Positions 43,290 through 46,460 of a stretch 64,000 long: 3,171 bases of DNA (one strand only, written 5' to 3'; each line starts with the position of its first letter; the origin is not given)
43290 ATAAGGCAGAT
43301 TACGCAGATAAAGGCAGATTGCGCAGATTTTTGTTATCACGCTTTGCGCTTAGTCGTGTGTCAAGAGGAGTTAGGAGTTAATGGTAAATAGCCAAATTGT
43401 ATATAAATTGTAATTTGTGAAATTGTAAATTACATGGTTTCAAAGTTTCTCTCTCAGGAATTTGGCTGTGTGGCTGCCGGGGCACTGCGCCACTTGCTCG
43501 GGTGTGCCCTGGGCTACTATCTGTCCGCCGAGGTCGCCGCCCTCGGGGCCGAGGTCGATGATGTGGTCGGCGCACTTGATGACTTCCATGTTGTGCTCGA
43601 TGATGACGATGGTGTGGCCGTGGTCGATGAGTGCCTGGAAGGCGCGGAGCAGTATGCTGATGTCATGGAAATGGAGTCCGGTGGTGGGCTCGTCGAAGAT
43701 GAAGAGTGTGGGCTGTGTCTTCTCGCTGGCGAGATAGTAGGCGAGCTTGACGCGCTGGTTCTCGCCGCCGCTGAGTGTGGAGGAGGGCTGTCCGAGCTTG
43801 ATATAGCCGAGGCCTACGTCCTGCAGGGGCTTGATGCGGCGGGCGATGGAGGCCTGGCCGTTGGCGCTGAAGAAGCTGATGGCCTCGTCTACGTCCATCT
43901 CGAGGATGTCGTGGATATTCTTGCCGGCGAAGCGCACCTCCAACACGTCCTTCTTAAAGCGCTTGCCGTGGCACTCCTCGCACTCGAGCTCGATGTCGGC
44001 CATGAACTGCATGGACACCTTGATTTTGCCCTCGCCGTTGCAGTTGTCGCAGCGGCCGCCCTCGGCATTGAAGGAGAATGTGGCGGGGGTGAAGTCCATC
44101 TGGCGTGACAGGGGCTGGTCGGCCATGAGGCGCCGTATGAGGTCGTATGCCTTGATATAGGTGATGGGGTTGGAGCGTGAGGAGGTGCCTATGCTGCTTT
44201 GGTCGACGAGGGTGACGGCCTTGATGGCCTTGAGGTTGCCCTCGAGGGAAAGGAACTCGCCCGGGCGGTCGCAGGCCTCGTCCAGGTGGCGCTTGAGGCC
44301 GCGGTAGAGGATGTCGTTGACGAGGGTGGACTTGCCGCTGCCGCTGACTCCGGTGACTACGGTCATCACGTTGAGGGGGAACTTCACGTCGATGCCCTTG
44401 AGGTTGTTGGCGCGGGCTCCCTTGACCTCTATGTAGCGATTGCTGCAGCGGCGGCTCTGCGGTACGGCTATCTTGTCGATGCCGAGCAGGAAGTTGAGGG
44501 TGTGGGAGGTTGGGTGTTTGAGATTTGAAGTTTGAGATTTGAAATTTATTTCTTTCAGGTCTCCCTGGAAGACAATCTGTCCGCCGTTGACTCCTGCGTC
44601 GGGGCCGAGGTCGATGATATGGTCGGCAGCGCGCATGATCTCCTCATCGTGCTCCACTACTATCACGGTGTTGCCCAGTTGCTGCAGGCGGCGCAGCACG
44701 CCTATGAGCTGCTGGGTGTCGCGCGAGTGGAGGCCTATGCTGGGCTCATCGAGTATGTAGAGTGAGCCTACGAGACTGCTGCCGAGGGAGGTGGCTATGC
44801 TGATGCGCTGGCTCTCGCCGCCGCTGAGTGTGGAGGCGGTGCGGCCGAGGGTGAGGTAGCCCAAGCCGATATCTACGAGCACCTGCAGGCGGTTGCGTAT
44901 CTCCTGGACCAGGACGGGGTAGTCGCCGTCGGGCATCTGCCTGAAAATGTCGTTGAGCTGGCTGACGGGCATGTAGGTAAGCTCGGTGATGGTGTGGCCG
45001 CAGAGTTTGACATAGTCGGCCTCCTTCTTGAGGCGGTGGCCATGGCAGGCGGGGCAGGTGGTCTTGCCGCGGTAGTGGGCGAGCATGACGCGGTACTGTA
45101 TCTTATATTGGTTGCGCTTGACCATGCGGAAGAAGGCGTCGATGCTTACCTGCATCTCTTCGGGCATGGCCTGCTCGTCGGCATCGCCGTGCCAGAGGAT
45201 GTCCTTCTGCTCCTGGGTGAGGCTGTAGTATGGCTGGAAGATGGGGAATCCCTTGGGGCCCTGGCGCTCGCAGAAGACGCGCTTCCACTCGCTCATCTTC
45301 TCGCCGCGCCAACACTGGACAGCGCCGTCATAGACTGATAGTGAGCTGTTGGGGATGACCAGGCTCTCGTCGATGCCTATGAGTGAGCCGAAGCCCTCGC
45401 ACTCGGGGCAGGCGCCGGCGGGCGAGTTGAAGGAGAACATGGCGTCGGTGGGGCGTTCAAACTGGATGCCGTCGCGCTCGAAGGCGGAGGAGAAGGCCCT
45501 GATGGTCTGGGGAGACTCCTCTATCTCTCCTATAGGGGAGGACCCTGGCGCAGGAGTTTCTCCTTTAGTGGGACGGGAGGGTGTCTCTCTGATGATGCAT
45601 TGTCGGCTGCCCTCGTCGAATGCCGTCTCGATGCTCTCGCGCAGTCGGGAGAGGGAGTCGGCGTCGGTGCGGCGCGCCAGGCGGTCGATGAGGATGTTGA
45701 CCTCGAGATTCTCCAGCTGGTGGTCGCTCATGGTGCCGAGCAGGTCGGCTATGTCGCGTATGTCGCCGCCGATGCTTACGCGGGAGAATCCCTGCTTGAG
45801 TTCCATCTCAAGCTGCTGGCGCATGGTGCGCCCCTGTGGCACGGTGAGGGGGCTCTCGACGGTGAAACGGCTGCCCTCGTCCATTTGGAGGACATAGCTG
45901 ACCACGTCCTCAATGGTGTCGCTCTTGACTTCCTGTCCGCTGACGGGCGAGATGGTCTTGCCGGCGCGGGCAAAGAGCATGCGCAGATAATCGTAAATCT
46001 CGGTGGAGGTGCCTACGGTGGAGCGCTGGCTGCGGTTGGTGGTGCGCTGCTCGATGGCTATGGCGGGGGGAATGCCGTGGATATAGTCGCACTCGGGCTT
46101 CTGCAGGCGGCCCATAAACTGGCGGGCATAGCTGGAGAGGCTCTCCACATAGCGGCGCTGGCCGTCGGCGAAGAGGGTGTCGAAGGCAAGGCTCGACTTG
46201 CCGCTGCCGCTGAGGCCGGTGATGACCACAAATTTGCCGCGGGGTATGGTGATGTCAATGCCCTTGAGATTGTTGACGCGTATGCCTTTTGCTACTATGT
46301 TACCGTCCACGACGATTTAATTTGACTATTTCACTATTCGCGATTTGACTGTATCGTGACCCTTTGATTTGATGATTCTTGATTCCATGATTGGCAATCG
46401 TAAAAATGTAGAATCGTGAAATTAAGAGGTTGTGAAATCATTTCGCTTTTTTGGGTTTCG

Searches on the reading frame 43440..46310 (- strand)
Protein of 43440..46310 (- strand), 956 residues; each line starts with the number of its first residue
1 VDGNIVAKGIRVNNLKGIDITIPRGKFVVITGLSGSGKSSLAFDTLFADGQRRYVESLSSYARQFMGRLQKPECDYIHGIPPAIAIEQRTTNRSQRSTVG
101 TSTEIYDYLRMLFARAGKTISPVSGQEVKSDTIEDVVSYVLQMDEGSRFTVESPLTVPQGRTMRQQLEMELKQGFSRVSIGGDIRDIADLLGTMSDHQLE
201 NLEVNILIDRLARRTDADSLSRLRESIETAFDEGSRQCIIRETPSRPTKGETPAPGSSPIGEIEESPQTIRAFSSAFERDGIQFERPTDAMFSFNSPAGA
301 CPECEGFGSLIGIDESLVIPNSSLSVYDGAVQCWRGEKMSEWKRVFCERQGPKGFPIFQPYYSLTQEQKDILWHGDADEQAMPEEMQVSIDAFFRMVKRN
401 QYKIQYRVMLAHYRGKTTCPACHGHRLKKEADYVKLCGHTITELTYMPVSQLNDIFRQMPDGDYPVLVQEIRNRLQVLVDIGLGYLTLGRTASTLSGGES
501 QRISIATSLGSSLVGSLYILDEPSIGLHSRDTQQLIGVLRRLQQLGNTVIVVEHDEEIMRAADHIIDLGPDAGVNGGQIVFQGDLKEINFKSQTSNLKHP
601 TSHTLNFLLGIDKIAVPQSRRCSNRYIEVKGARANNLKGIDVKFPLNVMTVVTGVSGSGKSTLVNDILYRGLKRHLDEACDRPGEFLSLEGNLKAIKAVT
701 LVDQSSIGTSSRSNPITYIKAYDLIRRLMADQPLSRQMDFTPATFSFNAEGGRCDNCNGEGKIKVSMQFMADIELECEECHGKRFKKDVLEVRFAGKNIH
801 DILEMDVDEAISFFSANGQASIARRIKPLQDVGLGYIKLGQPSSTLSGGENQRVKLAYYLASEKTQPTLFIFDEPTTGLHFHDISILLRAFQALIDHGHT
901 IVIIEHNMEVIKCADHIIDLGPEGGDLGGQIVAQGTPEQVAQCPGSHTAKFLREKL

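Call 14: search_protein_families(library=ncbifam, proteins=[window:43440-46310:-])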
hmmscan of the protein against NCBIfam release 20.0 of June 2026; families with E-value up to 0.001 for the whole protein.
window:43440-46310:- (956 aa): 181 families (the best 25 are shown)
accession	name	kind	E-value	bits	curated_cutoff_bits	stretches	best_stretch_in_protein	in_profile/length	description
NF001503.0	PRK00349.1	equivalog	0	1059.7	1147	1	4-956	5-941/943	excinuclease ABC subunit UvrA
TIGR00630.1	uvra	equivalog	0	1043.1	729.8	1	5-941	2-924/924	excinuclease ABC subunit UvrA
NF001885.0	PRK00635.1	equivalog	5.6e-202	673.6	3054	2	414-953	394-916/1809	excinuclease ABC subunit A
TIGR03608.1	L_ocin_972_ABC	subfamily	2.3e-37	128.5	254.85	2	812-920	102-206/206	putative bacteriocin export ABC transporter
TIGR02857.1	CydD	equivalog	6.1e-37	127.7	435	2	483-568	446-529/529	thiol reductant ABC exporter subunit CydD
TIGR04521.1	ECF_ATPase_2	equivalog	8.7e-37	126.7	330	2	823-941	121-233/279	energy-coupling factor transporter ATPase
NF040873.1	AztA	equivalog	2.6e-35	121.7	220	2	478-568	104-191/191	zinc ABC transporter ATP-binding protein AztA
TIGR02673.1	FtsE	equivalog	1.8e-34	119.3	264.85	2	477-564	121-205/214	cell division ATP-binding protein FtsE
TIGR04520.1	ECF_ATPase_1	equivalog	5.2e-33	114.6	315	2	820-941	111-224/269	energy-coupling factor transporter ATPase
TIGR03873.1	F420-0_ABC_ATP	hypoth_equivalog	1.9e-30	106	372.4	2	843-940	135-224/256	putative F420-0 ABC transporter ATP-binding protein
TIGR02315.1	ABC_phnC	equivalog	2.8e-29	102.2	266.1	2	470-589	122-234/243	phosphonate ABC transporter ATP-binding protein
TIGR01166.1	cbiO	subfamily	4e-29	101.4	211.8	2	489-557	122-188/190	cobalt ABC transporter, ATP-binding protein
NF010068.0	PRK13548.1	equivalog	7.1e-29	100.7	261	2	843-941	135-231/261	heme ABC transporter ATP-binding protein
TIGR02982.1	heterocyst_DevA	subfamily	2.8e-28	99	295.8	2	474-568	122-214/220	ABC exporter ATP-binding subunit, DevA family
NF007826.0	PRK10535.1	equivalog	3.9e-28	98.1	966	2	478-569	129-217/648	macrolide ABC transporter ATP-binding protein/permease MacB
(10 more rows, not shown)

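Call 16: find_related_loci(query=window:43440-46310:-, collection=genome_contigs, flank=2000)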
Query window:43440-46310:- (956 aa) in genome_contigs; peptide patterns used: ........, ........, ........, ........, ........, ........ (x = any residue, [..] = any of these).
600 stretches matched a pattern (row limit reached: there are more); 599 encode a relative of the query (tblastn E <= 1e-3); the best 80 are kept; 80 distinct loci.
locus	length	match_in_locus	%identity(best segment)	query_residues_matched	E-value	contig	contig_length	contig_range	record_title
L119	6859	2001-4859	90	1-956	0e+0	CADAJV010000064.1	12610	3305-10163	MAG: uncultured Bacteroidales bacterium isolate RUG13363 genome assembly, contig: RUG13363_asm_64, whole genome shotgun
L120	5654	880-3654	75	1-956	0e+0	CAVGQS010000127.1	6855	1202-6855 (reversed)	Lactococcus garvieae isolate H07613-L1_cleanbin_000007 genome assembly, contig: Spades_H07613-L1_contig_4176, whole geno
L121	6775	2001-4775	74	1-956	0e+0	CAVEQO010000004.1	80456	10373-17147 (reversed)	Anaerovoracaceae bacterium isolate H07676-L1_cleanbin_000006 genome assembly, contig: Spades_H07676-L1_contig_159, whole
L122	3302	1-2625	76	5-956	0e+0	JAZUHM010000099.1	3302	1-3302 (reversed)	MAG: Bacteroidaceae bacterium isolate T1900045275_TH20190045.MAGScoT_cleanbin_000052 SGB_5917_k141_2492120, whole genome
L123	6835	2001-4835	66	2-956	0e+0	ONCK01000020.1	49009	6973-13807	uncultured Prevotellaceae bacterium isolate RUG174 genome assembly, contig: scaffold_637, whole genome shotgun sequence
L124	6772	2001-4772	64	4-956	0e+0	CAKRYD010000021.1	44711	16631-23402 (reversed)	MAG: uncultured Bacteroidaceae bacterium isolate REFINED_METABAT215_TOP10_CONTIGS_1500_ASSEMBLY_K77_MERGED__Hadza_MoBio_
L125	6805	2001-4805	62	1-956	0e+0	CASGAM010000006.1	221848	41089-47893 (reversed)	uncultured Prevotellaceae bacterium isolate SI.O41.metabat-bins.149 genome assembly, contig: SI.O41.metabat-bins.149.fa_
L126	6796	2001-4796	63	1-953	0e+0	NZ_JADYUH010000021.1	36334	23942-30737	Prevotellamassilia timonensis strain An873 An873_NODE_21_length_36334_cov_29.809768_pilon, whole genome shotgun sequence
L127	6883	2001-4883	60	1-956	0e+0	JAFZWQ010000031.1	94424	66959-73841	MAG: Bacteroidaceae bacterium isolate RGIG8165 Water_buffalos_Rumen-3__c1184685, whole genome shotgun sequence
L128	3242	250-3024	61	5-956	0e+0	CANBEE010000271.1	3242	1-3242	MAG TPA_asm: uncultured Bacteroidales bacterium isolate SRR15429291_bin.1_metawrap_v1.3_MAG genome assembly, contig: NOD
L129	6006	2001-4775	61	5-956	0e+0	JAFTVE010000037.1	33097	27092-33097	MAG: Bacteroidaceae bacterium isolate RGIG4179 Roe_deer_Colon-2__c1921, whole genome shotgun sequence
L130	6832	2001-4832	61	1-956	0e+0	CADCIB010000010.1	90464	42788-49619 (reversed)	MAG: uncultured Prevotellaceae bacterium isolate RUG14668 genome assembly, contig: RUG14668_asm_10, whole genome shotgun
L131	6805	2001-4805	62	1-956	0e+0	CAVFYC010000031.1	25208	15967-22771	Christensenellaceae bacterium Phil1 isolate H07667-L1_cleanbin_000002 genome assembly, contig: Spades_H07667-L1_contig_1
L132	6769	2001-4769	61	2-956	0e+0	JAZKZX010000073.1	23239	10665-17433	MAG: Bacteroidaceae bacterium isolate T1900045082_TC20190076.MAGScoT_cleanbin_000029 SGB_4668_k141_2040088, whole genome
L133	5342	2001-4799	60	5-956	0e+0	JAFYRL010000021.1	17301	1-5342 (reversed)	MAG: Alistipes sp. isolate RGIG7354 Water_buffalos_Cecum-5__c132590, whole genome shotgun sequence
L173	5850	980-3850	60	4-956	0e+0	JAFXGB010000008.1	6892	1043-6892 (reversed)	MAG: Muribaculaceae bacterium isolate RGIG6383 Sheep_Rectum-5__c37712, whole genome shotgun sequence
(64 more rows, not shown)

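Call 46: find_homologous_proteins(query=window:43440-46310:-, max_evalue=1e-200)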
Query window:43440-46310:- (956 aa): 7983 proteins with E <= 1e-200 among 8000 candidates; the best 120 are listed.
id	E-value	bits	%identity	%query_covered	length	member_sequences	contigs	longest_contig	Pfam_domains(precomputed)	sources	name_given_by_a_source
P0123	0.0e+0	2109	97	100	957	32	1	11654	PF17760.7,PF17755.7,PF00005.34,PF13555.13,PF20703.4,PF02463.26,PF00684.26,PF13304.13,PF13191.13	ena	-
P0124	0.0e+0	1973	91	100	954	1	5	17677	PF17760.7,PF17755.7,PF00005.34,PF13555.13,PF02463.26,PF00684.26,PF13304.13,PF20720.4,PF13191.13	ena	-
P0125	0.0e+0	1964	90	100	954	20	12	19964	PF17760.7,PF17755.7,PF00005.34,PF13555.13,PF02463.26,PF00684.26,PF13304.13,PF20720.4,PF13191.13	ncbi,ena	-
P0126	0.0e+0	1964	90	100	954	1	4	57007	PF17760.7,PF17755.7,PF00005.34,PF13555.13,PF02463.26,PF00684.26,PF13304.13,PF20720.4,PF13191.13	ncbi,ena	-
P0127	0.0e+0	1964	90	100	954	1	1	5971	PF17760.7,PF17755.7,PF00005.34,PF13555.13,PF02463.26,PF00684.26,PF13304.13,PF20720.4,PF13191.13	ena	-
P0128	0.0e+0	1962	90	100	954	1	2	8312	PF17760.7,PF17755.7,PF00005.34,PF13555.13,PF02463.26,PF00684.26,PF13304.13,PF13191.13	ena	-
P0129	0.0e+0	1878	87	100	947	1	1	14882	PF17760.7,PF17755.7,PF00005.34,PF13555.13,PF02463.26,PF00684.26,PF13304.13,PF13191.13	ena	-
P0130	0.0e+0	1853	86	100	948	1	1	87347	PF17760.7,PF17755.7,PF00005.34,PF13476.13,PF13555.13,PF03193.23,PF02463.26,PF00684.26,PF13304.13,PF13191.13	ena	-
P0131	0.0e+0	1765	82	100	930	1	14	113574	PF17760.7,PF17755.7,PF00005.34,PF13555.13,PF13401.13,PF20703.4,PF02463.26,PF00684.26,PF13304.13,PF20720.4,PF13191.13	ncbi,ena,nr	ncbi:MAG: excinuclease ABC subunit UvrA [Bacteroidaceae bacterium]|nr:excinuclease ABC subunit UvrA 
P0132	0.0e+0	1765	80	100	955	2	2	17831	PF17760.7,PF06745.20,PF17755.7,PF00005.34,PF13555.13,PF03193.23,PF20703.4,PF02463.26,PF00684.26,PF13304.13,PF13191.13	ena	-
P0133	0.0e+0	1760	81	100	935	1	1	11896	PF17760.7,PF17755.7,PF00005.34,PF13555.13,PF20703.4,PF02463.26,PF00684.26,PF13304.13,PF20720.4,PF13191.13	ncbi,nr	ncbi:MAG: excinuclease ABC subunit UvrA [Bacteroidaceae bacterium]|nr:excinuclease ABC subunit UvrA 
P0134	0.0e+0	1760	81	100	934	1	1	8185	PF17760.7,PF17755.7,PF00005.34,PF13555.13,PF20703.4,PF02463.26,PF00684.26,PF13304.13,PF20720.4,PF13191.13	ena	-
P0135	0.0e+0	1760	80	100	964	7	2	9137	PF17760.7,PF17755.7,PF00005.34,PF13555.13,PF20703.4,PF02463.26,PF00684.26,PF13304.13,PF13191.13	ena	-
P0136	0.0e+0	1759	81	100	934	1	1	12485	PF17760.7,PF17755.7,PF00005.34,PF13555.13,PF20703.4,PF02463.26,PF00684.26,PF13304.13,PF20720.4,PF13191.13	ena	-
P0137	0.0e+0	1758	81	100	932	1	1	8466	PF17760.7,PF17755.7,PF00005.34,PF13555.13,PF13401.13,PF20703.4,PF02463.26,PF00684.26,PF13304.13,PF20720.4,PF13191.13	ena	-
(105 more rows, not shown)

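Call 50: search_solved_structures(query=window:43440-46310:-, max_evalue=1e-50, show_alignments=1)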
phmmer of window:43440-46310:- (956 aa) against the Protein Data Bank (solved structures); distinct sequences matched with E-value up to 1e-50: 11.
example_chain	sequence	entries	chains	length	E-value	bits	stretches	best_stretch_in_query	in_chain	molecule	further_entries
9gxk_A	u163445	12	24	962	8.7e-245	818.1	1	5-954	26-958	UvrABC system protein A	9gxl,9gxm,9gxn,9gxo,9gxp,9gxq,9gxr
3pih_A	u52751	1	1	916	1.7e-244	817.1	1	4-954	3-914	UvrABC system protein A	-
2r6f_A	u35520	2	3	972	2.5e-244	816.6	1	4-953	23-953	Excinuclease ABC subunit A | Excinuclease ABC, A subunit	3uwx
9gxw_A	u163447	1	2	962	5.8e-244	815.4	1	5-954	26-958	UvrABC system protein A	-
9gxu_A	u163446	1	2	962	5.8e-244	815.4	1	5-954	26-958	UvrABC system protein A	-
9ga5_A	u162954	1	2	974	4.5e-230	769.4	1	4-954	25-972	UvrABC system protein A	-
3zqj_A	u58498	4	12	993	4.7e-230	769.4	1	4-954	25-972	UVRABC SYSTEM PROTEIN A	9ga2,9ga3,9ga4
6n9l_A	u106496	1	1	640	1.1e-210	705.3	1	467-954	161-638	UvrABC system protein A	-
3ux8_A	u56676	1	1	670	3.6e-207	693.6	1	466-953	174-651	Excinuclease ABC, A subunit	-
2vf7_A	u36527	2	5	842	2.7e-172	578.2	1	292-954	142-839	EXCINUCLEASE ABC, SUBUNIT A. | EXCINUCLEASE ABC SUBUNIT A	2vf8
7sh1_A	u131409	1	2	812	1.9e-140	472.9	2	293-666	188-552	Excinuclease ABC subunit UvrA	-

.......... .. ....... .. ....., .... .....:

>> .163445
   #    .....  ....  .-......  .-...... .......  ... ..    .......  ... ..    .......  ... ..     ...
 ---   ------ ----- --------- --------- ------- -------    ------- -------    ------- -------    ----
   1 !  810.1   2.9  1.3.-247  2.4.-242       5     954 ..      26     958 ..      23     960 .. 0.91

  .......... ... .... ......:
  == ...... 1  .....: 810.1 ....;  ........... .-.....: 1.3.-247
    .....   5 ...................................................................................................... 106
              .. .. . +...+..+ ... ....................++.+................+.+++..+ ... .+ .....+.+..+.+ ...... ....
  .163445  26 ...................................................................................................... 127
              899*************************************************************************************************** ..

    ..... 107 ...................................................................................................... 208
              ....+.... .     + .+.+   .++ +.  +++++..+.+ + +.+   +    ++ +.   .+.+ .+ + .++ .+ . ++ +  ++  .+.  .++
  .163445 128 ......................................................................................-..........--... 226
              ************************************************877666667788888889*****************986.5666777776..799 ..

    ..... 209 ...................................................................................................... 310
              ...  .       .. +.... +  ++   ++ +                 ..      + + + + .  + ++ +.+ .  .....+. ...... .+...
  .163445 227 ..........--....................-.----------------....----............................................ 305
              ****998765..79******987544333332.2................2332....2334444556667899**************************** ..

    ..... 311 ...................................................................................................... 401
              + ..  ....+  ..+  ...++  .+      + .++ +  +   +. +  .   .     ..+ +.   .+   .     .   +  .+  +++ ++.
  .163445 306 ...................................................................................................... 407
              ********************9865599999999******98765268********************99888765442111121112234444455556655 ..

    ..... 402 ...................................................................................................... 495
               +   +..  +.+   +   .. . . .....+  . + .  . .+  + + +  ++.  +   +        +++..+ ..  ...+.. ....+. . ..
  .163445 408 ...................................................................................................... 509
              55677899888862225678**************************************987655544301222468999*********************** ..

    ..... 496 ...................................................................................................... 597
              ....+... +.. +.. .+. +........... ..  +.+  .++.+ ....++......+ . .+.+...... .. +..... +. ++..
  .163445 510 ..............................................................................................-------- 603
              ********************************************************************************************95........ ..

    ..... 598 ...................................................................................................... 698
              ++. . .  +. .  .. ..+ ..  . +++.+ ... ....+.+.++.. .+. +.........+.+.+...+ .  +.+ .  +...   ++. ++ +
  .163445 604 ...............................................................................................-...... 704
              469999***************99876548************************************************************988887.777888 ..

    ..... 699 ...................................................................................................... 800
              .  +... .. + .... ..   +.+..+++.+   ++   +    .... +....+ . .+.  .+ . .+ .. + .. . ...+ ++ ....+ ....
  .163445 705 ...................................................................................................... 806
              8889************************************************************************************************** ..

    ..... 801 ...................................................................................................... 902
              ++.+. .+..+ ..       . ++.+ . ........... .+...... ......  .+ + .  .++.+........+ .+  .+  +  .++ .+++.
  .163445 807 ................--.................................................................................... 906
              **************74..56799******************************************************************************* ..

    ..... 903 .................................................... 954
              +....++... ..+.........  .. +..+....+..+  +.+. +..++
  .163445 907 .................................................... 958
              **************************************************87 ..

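Call 89: search_protein_families(library=pfam, proteins=[window:43440-46310:-], max_evalue=0.00001)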
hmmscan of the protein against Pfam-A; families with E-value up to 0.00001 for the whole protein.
window:43440-46310:- (956 aa): 8 families
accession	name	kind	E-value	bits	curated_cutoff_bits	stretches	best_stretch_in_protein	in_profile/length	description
PF00005.33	ABC_tran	-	3.8e-21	76.6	25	0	804-877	73-137/137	ABC transporter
PF02463.25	SMC_N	-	1.9e-15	57.4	40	0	256-567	135-210/220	RecF/RecN/SMC N terminal domain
PF17760.6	UvrA_inter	-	1e-14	54.8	23.3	1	132-241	2-106/109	UvrA interaction domain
PF13304.12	AAA_21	-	1.2e-11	45.7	27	0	491-558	234-302/304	AAA domain, putative AbiEii toxin, Type IV TA system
PF17755.6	UvrA_DNA-bind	-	5.2e-10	40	23.2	1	314-381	1-68/110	UvrA DNA-binding domain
PF13191.12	AAA_16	-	1.2e-08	36.1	32.6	0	22-65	21-63/167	AAA ATPase domain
PF13555.12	AAA_29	-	4.1e-08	33.3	27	0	641-664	16-39/61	P-loop containing region of AAA domain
PF00684.25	DnaJ_CXXCXGXG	-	6.4e-06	26.8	32.7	0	753-783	17-50/65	DnaJ central domain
